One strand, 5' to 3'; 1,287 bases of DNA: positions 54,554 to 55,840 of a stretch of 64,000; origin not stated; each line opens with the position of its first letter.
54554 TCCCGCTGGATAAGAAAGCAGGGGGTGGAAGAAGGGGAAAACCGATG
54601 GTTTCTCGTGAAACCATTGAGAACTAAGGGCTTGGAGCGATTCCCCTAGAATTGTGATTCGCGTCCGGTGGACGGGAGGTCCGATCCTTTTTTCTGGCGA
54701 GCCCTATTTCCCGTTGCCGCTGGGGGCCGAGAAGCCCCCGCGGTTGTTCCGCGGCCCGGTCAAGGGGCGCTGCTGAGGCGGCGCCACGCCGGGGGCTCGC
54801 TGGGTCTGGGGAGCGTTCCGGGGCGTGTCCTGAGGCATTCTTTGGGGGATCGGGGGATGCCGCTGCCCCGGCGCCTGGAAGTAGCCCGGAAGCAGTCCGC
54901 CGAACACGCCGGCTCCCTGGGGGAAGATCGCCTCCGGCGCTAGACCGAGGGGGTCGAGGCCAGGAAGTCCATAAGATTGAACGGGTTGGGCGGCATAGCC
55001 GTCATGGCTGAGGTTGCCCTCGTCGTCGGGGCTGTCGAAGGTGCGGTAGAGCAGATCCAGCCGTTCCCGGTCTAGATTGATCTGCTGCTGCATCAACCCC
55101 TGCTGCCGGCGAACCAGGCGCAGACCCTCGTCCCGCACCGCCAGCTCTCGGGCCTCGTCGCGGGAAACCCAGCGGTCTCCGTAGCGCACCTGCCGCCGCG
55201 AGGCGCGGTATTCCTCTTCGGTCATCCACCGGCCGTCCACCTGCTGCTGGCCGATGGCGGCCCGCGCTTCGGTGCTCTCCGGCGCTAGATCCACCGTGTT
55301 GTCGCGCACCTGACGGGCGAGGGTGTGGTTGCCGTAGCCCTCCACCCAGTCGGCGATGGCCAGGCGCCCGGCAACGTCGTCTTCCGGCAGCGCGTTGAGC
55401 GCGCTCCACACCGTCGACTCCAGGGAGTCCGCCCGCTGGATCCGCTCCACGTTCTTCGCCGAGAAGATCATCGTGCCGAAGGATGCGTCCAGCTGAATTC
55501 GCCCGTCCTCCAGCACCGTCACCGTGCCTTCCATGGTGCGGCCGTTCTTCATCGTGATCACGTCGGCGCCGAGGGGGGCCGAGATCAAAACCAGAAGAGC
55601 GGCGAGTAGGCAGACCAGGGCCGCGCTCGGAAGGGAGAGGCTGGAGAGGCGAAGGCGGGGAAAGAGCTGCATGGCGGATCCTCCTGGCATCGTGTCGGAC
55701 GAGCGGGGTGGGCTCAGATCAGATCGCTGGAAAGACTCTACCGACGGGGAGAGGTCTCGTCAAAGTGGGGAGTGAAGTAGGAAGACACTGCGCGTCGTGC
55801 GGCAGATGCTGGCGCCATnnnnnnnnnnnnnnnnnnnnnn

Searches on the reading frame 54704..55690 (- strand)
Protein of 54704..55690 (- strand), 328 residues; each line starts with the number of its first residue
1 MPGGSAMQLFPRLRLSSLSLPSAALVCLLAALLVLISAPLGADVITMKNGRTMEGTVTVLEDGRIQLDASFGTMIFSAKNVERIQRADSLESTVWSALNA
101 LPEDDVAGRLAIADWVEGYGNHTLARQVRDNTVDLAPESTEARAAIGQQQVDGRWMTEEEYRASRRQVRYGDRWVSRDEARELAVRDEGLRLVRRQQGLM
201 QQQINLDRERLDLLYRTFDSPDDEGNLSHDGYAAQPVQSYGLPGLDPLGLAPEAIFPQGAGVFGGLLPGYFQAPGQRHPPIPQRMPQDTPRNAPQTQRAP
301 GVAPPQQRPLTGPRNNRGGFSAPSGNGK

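Call 3: search_protein_families(library=pfam, proteins=[window:54704-55690:-], max_evalue=0.01)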
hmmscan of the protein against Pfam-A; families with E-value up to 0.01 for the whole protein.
window:54704-55690:- (328 aa): 0 families

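Call 4: search_protein_families(library=ncbifam, proteins=[window:54704-55690:-], max_evalue=0.01)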
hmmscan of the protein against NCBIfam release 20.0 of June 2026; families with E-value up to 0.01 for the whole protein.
window:54704-55690:- (328 aa): 2 families
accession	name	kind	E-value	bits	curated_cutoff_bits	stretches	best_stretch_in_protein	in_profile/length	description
NF041881.1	PTPDL_fam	equivalog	3.1e-06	26.6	200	1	32-85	2-60/339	PTPDL family protein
NF047433.1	Lepto_7_Nterm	domain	0.0006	19.5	43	1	31-83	3-57/63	LA_0442/LA_0875 N-terminal domain-containing protein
